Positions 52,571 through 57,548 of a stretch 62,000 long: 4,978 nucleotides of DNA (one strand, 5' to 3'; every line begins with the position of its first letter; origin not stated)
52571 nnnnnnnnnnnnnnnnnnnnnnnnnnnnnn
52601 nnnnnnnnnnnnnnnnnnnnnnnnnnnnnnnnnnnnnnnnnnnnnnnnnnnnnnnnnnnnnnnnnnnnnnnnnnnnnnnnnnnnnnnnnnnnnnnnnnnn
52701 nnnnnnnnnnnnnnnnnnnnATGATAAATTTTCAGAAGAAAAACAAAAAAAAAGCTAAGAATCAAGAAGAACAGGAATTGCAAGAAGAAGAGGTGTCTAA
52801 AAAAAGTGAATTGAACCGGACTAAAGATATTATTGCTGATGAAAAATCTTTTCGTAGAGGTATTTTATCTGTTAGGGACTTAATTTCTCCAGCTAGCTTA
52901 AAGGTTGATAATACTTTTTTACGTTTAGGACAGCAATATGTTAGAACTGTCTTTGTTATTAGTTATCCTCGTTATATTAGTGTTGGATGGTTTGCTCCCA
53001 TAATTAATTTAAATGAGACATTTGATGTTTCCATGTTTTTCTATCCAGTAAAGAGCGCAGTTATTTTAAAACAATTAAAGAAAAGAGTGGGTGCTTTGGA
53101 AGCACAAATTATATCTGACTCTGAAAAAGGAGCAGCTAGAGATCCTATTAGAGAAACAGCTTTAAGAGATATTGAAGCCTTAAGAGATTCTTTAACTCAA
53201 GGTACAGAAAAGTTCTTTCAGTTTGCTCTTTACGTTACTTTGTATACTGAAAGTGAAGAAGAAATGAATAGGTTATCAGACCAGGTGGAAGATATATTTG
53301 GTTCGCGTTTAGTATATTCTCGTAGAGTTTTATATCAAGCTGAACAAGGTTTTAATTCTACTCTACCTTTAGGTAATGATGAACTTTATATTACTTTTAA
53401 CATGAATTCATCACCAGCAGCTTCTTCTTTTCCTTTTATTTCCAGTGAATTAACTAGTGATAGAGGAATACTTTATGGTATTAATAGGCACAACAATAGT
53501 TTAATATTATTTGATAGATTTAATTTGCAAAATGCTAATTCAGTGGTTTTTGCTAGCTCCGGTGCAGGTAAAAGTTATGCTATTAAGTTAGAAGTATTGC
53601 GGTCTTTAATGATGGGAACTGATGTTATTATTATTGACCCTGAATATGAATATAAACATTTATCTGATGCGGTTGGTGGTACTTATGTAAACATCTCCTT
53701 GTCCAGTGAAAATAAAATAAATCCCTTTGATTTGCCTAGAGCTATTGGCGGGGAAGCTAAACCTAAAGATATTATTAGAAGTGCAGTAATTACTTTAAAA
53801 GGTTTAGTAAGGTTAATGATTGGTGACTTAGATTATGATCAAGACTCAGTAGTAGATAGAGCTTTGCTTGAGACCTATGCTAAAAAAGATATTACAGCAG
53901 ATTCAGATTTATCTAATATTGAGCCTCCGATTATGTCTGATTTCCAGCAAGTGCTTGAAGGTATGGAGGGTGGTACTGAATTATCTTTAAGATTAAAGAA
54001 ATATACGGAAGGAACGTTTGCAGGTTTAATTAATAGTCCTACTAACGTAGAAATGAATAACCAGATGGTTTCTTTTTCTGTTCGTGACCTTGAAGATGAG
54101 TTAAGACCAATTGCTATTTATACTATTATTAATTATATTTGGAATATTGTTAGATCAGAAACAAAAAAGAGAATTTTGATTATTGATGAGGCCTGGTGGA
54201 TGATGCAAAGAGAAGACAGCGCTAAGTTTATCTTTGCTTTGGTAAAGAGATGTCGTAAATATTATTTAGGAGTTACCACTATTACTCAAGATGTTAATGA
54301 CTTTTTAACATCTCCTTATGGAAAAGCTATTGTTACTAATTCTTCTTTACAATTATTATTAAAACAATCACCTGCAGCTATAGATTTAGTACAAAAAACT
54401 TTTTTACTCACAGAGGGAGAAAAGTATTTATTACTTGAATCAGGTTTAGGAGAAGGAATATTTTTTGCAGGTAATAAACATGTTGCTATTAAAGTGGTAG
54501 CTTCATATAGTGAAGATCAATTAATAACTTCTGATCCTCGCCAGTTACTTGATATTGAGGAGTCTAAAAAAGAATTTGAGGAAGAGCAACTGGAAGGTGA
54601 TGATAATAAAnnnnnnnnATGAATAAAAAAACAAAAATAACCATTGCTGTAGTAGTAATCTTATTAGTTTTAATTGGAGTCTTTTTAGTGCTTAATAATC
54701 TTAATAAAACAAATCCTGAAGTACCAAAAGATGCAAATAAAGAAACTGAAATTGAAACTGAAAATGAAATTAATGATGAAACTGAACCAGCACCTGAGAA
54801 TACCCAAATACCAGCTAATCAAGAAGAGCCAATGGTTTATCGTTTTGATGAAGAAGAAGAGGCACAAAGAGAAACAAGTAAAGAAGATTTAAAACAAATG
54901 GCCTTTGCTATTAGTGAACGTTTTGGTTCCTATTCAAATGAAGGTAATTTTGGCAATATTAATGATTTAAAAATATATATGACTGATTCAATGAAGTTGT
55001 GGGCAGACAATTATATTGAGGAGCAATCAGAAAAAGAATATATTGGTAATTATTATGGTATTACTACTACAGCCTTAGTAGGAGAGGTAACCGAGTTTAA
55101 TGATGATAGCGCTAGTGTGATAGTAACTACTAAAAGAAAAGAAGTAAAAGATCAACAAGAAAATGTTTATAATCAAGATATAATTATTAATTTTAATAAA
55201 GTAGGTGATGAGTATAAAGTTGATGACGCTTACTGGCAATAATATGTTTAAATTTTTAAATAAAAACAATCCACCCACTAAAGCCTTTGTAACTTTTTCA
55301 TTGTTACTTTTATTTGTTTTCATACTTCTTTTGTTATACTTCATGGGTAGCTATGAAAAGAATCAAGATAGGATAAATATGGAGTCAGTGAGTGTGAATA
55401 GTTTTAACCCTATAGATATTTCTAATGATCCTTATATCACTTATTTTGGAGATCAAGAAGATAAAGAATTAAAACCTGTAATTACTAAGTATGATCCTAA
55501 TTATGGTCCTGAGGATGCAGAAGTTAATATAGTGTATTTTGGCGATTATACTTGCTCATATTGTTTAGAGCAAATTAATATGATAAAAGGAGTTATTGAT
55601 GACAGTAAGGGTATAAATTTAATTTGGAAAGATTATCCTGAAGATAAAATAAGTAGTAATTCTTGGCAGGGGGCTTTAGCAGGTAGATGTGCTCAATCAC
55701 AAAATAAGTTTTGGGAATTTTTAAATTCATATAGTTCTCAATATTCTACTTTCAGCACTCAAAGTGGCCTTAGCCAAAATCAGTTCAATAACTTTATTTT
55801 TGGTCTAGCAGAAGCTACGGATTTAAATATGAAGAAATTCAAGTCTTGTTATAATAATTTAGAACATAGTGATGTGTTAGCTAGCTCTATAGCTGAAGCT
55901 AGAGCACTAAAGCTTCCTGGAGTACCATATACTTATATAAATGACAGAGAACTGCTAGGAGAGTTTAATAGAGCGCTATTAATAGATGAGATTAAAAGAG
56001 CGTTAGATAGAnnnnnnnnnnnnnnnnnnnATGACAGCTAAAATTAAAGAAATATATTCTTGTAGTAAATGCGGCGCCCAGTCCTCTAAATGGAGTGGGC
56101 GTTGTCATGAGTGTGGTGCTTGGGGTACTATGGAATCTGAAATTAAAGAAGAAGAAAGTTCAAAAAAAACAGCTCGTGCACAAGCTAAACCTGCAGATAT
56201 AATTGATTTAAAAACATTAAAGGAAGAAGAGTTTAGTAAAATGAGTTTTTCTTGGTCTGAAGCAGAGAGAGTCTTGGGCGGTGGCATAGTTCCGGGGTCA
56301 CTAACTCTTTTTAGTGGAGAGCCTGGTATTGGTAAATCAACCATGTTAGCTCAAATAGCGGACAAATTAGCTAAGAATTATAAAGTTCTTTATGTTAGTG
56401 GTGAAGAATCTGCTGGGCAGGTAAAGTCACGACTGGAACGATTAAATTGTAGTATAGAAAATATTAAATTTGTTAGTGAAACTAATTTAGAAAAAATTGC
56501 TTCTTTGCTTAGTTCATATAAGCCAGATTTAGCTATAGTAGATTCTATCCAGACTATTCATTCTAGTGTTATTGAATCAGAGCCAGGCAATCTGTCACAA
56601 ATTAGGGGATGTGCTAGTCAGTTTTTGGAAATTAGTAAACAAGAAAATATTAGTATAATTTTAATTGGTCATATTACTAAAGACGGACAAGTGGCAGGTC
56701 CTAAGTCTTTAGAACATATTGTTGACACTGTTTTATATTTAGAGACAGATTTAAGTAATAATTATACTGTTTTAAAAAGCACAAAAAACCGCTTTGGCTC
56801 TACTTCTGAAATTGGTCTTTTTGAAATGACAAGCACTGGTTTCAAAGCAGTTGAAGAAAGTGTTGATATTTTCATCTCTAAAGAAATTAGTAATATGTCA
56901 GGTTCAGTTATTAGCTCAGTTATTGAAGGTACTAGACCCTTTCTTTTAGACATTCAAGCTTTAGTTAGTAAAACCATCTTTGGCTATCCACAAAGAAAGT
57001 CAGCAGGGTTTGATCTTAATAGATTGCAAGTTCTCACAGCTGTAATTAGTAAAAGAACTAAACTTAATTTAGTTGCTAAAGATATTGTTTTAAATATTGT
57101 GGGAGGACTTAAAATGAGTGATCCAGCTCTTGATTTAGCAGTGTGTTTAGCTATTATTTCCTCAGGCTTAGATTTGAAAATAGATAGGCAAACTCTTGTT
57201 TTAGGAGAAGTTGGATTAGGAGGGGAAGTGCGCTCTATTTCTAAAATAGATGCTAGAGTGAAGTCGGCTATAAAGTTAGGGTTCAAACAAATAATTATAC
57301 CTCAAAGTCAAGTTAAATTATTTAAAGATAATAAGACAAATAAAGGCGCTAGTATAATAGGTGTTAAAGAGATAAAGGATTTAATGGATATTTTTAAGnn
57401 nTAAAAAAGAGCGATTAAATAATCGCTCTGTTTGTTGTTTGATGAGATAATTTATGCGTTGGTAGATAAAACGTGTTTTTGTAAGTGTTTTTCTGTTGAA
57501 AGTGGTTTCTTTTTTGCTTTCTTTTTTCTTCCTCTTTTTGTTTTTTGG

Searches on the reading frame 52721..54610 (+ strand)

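Call 15: search_protein_families(library=pfam, proteins=[window:52721-54610:+], max_evalue=0.01)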
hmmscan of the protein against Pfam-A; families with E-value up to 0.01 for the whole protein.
window:52721-54610:+ (630 aa): 4 families
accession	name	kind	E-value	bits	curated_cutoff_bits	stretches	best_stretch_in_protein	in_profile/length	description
PF19044.6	P-loop_TraG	-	4.1e-28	98.6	25.8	2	428-572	192-343/413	TraG P-loop domain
PF12846.13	AAA_10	-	3.9e-11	43.1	27.5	2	270-330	20-83/362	AAA-like domain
PF01935.23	DUF87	-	1e-07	32.8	23.2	1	276-338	28-92/220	Helicase HerA, central domain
PF11130.14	TraC_F_IV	-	0.0075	15.8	28.1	0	119-194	275-350/375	TraC protein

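Call 80: search_protein_families(library=ncbifam, proteins=[window:52721-54610:+], max_evalue=0.1)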
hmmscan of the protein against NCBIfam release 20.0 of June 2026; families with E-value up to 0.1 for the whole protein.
window:52721-54610:+ (630 aa): 13 families
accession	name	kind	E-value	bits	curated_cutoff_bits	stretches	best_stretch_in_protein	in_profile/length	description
NF045971.1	conju_CD1110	equivalog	1.8e-104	350.6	325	1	32-590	168-734/752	VirB4-like conjugal transfer ATPase, CD1110 family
NF045975.1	VirB4_plasma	equivalog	1.6e-76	257.7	590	1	7-602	273-893/894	Mbov_0397 family ICE element conjugal transfer ATPase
TIGR02746.1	TraC-F-type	equivalog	9.4e-55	185.9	567.05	1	140-559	291-719/800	type IV secretion system protein TraC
TIGR00929.1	VirB4_CagE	subfamily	4.9e-27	94.5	643.1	1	71-573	239-726/792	VirB4 family type IV secretion/conjugal transfer ATPase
NF010278.0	PRK13721.1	subfamily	2.5e-20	72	1177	1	144-553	341-765/874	type IV secretion system protein TraC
TIGR03783.1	Bac_Flav_CT_G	subfamily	1.6e-15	56.1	261.55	1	426-572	605-758/829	TraG family conjugative transposon ATPase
NF041017.1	DNA_import_CedB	equivalog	5e-12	45.2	700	2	458-528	445-519/590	DNA import protein CedB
NF010447.0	PRK13873.1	equivalog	3.1e-07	28.7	1020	1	423-554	577-709/815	conjugal transfer protein TrbE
NF052333.1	ATPase_TcpF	exception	7.4e-07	27.4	1100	1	146-315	327-506/813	conjugal transfer ATPase TcpF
NF010473.0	PRK13898.1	equivalog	2.2e-06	26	1050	1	274-574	450-733/801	type IV secretion system ATPase VirB4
NF042935.1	SCO6880_fam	subfamily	8.6e-05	21.7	60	1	103-218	363-476/477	SCO6880 family protein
NF053655.1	CedD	equivalog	0.00035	19.4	600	0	469-524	404-459/527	DNA-translocating ATPase CedD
TIGR03744.1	traC_PFL_4706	equivalog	0.094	10.5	520.6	0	463-573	710-821/892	conjugative transfer ATPase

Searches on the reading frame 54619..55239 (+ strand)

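Call 15: search_protein_families(library=pfam, proteins=[window:54619-55239:+], max_evalue=0.01)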
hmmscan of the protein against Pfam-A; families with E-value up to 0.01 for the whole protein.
window:54619-55239:+ (207 aa): 2 families
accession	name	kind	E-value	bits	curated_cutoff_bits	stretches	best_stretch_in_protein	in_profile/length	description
PF20087.4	DUF6479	-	0.00016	22.5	25.4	1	9-104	25-119/120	Family of unknown function (DUF6479)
PF14221.11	DUF4330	-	0.0066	17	27.6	0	9-47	20-57/167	Domain of unknown function (DUF4330)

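Call 44: search_protein_families(library=pfam, proteins=[window:54619-55239:+], max_evalue=5)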
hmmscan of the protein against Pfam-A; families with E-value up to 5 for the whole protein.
window:54619-55239:+ (207 aa): 8 families
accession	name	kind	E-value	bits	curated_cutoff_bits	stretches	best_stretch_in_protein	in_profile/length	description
PF20087.4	DUF6479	-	0.00016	22.5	25.4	1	9-104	25-119/120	Family of unknown function (DUF6479)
PF14221.11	DUF4330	-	0.0066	17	27.6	1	9-47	20-57/167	Domain of unknown function (DUF4330)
PF05434.16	Tmemb_9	-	0.022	15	28.6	1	4-84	46-128/145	TMEM9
PF19470.4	DUF6007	-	0.13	12.6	26.7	1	6-29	36-59/65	Family of unknown function (DUF6007)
PF15807.10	MAP17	-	0.32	11.5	29.6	1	9-90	36-114/122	Membrane-associated protein 117 kDa, PDZK1-interacting protein 1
PF04277.18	OAD_gamma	-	0.56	11.4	27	1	10-56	10-56/76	Oxaloacetate decarboxylase, gamma chain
PF12698.13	ABC2_membrane_3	-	0.57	9.7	31.6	1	7-119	5-95/347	ABC-2 family transporter protein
PF05887.16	Trypan_PARP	-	1.1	9.6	100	1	29-95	55-120/134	Procyclic acidic repetitive protein (PARP)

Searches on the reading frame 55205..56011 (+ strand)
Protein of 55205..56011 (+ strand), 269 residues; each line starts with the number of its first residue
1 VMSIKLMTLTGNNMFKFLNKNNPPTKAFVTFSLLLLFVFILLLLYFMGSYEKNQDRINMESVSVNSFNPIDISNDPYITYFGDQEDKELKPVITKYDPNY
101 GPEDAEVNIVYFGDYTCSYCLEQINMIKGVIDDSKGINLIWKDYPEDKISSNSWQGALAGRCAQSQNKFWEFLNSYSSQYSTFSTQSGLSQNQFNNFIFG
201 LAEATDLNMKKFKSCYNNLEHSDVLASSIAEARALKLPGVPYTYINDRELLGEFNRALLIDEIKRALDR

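Call 15: search_protein_families(library=pfam, proteins=[window:55205-56011:+], max_evalue=0.01)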
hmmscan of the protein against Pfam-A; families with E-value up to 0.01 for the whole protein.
window:55205-56011:+ (269 aa): 2 families
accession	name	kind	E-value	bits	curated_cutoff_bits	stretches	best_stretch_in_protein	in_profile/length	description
PF13462.12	Thioredoxin_4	-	1.2e-17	65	23.2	1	95-268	3-164/165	Thioredoxin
PF01323.26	DSBA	-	8.5e-07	29.4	25.6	1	152-259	87-186/191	DSBA-like thioredoxin domain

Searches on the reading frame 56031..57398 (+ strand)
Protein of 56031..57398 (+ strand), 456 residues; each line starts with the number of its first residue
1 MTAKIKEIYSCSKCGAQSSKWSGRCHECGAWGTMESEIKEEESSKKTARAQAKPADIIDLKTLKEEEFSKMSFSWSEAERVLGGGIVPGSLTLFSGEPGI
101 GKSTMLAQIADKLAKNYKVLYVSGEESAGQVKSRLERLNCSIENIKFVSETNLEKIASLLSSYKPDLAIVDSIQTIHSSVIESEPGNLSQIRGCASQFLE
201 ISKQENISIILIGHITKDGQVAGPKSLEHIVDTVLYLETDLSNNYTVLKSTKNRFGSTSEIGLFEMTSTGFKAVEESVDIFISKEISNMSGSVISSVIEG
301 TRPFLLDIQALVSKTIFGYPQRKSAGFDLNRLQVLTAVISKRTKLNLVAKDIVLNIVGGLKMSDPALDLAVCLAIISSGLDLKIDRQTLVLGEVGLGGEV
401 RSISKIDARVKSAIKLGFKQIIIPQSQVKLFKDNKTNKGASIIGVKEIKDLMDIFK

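Call 15: search_protein_families(library=pfam, proteins=[window:56031-57398:+], max_evalue=0.01)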
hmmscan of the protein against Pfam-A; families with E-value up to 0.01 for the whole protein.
window:56031-57398:+ (456 aa): 16 families
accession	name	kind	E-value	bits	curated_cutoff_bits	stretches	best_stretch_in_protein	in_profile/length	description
PF06745.19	ATPase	-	4.7e-12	46.2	26.6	1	80-145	10-77/231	KaiC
PF13481.12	AAA_25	-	5.3e-12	46.2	27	1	76-220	20-195/195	AAA domain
PF13541.12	ChlI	-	9.3e-12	45.4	27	1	335-426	30-120/121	Subunit ChlI of Mg-chelatase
PF18073.7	Zn_ribbon_LapB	-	3e-09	36.8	25.7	1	9-35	1-27/28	Rubredoxin metal binding domain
PF13401.12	AAA_22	-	7.7e-07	29.9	27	1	91-214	7-123/130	AAA domain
PF03796.21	DnaB_C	-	1.1e-06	28.7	27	1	84-215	14-138/255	DnaB-like helicase C terminal domain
PF00004.35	AAA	-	6.2e-05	23.9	21.2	1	93-213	2-106/131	ATPase family associated with various cellular activities (AAA)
PF05362.19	Lon_C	-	8.9e-05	22.6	21.1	1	365-452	110-199/205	Lon protease (S16) C-terminal proteolytic domain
PF07088.17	GvpD_P-loop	-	0.00035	20.9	24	0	89-133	10-54/189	GvpD gas vesicle protein, P-loop domain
PF20720.3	nSTAND3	-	0.00036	20.7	27.2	1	93-129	21-58/155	Novel STAND NTPase 3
PF08433.16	KTI12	-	0.00085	19.3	22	1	91-177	3-83/271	Chromatin associated protein KTI12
PF07728.20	AAA_5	-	0.0012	19.3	22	1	93-183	3-85/139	AAA domain (dynein-related subfamily)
PF03266.21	NTPase_1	-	0.0012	19.2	23.9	1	94-124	4-35/168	NTPase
PF25199.1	nSTAND_NTPase5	-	0.0026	18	34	1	90-135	42-90/145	Novel STAND NTPase 5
PF13173.12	AAA_14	-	0.003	18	27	1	94-175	7-73/129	AAA domain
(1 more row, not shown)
